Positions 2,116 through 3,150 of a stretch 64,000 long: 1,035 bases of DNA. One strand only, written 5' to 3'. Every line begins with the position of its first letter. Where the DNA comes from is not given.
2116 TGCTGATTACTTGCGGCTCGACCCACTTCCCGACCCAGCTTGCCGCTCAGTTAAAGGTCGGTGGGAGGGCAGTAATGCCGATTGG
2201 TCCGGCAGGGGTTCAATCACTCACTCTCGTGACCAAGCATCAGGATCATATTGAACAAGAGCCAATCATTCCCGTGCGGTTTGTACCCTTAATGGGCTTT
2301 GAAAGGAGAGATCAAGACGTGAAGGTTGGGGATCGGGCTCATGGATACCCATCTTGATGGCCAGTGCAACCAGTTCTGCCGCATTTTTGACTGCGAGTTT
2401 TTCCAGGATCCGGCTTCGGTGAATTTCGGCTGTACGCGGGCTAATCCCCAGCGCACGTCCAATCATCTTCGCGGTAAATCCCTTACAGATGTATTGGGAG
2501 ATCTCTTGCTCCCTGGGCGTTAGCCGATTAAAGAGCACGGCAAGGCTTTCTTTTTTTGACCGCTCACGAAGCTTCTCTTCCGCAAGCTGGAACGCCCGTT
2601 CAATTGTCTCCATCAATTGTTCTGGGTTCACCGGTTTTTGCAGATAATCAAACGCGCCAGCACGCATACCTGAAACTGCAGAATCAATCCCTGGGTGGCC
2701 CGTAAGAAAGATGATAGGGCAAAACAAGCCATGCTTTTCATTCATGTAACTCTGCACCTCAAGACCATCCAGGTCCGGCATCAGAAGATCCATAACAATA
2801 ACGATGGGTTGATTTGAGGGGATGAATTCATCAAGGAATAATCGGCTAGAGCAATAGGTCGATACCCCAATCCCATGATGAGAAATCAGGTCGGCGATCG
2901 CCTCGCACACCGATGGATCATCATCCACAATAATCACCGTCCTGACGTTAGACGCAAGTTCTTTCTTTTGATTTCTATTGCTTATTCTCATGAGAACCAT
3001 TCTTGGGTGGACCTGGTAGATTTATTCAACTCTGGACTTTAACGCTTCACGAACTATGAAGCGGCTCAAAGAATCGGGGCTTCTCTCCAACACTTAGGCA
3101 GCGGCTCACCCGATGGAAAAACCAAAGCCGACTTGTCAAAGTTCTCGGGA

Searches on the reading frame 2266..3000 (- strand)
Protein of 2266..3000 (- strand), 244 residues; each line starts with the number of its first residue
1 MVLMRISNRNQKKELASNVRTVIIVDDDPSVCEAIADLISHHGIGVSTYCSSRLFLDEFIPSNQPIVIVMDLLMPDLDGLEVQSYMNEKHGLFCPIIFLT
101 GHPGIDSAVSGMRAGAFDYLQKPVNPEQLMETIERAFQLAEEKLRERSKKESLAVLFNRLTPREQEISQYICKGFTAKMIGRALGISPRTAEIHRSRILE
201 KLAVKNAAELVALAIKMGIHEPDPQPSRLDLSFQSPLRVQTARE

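Call 42: search_protein_families(library=pfam, proteins=[window:2266-3000:-], max_evalue=0.00001)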
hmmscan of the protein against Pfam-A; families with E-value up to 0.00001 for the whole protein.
window:2266-3000:- (244 aa): 2 families
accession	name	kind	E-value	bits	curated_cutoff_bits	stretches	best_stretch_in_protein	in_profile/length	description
PF00072.30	Response_reg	-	3.1e-23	82.5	30.2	1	22-133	1-110/111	Response regulator receiver domain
PF00196.25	GerE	-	8.3e-16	57.8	23.5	1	159-214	2-57/57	Bacterial regulatory proteins, luxR family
